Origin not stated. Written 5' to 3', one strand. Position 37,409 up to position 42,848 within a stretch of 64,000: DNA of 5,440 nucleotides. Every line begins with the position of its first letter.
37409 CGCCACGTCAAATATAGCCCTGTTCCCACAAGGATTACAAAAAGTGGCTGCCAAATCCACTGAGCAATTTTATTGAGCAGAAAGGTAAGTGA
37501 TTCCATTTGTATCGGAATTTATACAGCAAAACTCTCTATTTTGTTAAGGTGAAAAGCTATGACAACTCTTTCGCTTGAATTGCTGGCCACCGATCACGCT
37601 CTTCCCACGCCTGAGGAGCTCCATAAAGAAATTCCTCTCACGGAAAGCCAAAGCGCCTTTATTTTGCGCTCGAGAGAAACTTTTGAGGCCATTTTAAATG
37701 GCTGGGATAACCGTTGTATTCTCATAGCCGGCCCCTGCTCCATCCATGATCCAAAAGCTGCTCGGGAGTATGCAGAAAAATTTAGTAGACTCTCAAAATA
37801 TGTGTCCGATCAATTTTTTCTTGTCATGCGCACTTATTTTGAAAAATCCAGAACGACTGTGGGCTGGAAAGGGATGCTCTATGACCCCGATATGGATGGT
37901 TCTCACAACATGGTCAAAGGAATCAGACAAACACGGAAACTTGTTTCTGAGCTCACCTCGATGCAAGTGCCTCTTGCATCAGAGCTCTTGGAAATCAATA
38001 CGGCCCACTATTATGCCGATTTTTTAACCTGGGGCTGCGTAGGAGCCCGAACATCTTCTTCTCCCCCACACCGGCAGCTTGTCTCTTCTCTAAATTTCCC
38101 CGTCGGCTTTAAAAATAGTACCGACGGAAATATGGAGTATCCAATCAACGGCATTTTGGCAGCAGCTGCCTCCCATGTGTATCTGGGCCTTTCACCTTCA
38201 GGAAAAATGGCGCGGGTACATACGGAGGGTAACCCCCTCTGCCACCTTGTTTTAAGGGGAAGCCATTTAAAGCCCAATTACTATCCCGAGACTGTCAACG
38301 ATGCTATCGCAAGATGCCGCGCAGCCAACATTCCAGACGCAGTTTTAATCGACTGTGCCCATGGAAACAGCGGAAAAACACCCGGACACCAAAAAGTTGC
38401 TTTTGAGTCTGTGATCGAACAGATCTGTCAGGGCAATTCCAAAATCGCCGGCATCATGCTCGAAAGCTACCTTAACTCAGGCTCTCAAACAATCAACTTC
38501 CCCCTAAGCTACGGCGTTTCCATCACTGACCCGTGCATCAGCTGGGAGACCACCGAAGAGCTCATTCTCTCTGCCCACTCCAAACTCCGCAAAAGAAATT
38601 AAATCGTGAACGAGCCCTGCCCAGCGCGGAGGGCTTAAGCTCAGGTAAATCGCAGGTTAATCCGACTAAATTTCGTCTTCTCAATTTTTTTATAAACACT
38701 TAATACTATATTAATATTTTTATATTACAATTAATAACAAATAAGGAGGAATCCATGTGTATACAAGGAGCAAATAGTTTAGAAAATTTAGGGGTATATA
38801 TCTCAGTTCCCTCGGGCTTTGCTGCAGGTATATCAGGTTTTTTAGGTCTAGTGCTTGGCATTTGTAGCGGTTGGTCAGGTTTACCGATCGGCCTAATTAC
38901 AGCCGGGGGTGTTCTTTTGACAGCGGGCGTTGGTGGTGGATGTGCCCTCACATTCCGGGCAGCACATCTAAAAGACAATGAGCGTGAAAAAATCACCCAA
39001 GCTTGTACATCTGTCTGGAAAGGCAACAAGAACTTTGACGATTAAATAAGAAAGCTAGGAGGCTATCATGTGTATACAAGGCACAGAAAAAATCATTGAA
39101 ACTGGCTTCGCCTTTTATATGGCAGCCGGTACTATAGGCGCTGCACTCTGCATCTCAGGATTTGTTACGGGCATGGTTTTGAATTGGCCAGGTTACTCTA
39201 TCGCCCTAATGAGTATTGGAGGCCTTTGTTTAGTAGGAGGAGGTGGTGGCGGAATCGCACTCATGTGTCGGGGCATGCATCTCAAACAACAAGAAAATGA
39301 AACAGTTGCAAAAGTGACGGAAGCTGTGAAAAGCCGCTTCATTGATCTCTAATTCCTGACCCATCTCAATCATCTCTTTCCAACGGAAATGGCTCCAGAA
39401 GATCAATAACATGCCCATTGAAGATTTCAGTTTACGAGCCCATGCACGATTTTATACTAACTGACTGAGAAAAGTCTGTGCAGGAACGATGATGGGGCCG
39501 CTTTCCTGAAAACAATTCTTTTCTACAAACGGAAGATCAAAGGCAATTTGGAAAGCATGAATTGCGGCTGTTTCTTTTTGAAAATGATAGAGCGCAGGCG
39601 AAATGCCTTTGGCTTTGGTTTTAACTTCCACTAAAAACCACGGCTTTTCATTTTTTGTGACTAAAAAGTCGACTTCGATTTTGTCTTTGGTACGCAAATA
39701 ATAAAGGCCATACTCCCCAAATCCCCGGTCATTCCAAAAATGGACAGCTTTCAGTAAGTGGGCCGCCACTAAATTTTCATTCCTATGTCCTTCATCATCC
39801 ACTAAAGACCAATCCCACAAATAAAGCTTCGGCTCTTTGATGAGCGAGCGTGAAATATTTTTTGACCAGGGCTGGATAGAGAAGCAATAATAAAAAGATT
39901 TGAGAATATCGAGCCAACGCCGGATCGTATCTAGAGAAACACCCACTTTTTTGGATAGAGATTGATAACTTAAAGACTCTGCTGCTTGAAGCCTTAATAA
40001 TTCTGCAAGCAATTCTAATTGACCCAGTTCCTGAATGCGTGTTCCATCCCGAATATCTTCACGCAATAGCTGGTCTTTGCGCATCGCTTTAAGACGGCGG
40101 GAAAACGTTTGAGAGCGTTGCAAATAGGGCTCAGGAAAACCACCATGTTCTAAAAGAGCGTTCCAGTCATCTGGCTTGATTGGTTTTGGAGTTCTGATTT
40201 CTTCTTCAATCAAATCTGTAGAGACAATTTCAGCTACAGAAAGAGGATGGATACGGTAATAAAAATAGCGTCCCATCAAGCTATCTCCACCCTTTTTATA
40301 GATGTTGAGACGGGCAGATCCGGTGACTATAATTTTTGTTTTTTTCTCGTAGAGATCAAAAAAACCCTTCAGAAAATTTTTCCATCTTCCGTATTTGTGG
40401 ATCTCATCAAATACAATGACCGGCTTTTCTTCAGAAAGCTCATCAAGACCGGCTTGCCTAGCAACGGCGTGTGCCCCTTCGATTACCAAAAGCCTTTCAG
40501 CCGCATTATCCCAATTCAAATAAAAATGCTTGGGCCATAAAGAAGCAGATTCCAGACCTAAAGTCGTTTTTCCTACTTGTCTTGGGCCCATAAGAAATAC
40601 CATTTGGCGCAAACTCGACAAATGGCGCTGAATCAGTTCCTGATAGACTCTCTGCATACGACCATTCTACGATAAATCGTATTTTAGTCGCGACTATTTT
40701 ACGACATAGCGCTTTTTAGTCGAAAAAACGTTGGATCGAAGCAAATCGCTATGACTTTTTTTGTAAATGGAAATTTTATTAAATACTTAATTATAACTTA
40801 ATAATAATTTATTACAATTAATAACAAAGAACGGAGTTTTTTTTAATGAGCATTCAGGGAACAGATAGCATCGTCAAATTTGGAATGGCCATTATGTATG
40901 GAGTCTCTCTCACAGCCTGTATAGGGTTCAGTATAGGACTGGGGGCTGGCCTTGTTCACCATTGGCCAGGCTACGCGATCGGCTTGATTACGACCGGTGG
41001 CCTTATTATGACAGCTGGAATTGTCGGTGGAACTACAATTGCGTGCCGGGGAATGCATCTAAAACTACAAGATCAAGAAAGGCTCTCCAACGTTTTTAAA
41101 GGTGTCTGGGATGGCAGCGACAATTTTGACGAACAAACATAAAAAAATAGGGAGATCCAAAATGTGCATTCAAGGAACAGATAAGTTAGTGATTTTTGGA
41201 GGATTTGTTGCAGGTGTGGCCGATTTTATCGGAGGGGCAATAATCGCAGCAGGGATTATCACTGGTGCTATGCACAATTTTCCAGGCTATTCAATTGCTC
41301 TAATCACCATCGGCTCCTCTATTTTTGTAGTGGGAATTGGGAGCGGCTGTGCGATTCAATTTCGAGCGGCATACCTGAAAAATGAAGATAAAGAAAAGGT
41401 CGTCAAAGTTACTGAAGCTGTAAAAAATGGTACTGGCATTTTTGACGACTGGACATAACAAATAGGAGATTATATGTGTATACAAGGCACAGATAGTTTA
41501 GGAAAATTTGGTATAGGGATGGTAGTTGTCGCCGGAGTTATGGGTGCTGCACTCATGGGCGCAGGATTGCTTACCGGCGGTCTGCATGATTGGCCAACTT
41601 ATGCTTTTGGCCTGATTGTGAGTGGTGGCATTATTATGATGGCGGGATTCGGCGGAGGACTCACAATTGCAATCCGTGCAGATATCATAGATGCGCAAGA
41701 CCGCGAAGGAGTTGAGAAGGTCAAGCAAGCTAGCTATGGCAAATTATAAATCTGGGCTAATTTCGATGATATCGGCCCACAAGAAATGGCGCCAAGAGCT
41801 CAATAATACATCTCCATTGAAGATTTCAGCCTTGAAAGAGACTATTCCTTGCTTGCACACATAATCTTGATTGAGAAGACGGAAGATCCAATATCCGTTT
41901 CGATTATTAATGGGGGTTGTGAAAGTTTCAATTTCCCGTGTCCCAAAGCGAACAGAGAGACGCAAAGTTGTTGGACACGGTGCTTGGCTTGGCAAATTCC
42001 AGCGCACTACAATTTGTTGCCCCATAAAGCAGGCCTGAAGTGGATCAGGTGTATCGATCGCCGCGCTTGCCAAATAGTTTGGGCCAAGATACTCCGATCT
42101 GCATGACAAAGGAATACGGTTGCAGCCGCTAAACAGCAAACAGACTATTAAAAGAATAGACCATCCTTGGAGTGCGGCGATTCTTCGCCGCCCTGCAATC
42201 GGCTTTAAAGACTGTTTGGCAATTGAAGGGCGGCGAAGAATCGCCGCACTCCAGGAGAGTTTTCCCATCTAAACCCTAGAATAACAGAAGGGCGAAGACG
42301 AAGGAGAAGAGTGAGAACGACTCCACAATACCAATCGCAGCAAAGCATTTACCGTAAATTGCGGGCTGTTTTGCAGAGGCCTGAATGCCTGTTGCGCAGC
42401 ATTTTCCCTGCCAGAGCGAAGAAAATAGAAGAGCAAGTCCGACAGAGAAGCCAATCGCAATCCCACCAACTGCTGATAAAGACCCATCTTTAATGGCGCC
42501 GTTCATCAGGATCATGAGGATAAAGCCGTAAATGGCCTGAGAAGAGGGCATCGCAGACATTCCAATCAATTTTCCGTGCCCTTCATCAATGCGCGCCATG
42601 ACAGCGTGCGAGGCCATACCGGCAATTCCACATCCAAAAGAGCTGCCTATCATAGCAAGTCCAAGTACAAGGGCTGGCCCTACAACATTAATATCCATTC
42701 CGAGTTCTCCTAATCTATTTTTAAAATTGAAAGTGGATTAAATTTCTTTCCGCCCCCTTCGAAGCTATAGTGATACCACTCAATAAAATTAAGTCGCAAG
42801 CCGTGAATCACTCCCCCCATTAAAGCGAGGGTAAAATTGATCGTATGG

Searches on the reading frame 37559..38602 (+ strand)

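Call 79: search_protein_families(library=pfam, max_evalue=1e-8, proteins=[window:37559-38602:+])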
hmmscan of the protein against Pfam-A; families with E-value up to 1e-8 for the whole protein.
window:37559-38602:+ (347 aa): 1 family
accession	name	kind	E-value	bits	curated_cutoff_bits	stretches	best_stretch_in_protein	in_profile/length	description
PF00793.26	DAHP_synth_1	-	4.9e-66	222.8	25.5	1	40-335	8-268/270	DAHP synthetase I family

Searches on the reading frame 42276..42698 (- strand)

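Call 79: search_protein_families(library=pfam, max_evalue=1e-8, proteins=[window:42276-42698:-])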
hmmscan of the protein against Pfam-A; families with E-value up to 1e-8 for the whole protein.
window:42276-42698:- (140 aa): 1 family
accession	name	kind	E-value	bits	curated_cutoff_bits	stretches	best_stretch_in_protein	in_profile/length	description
PF00137.26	ATP-synt_C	-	1.3e-24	86.6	24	2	80-139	1-60/60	ATP synthase subunit C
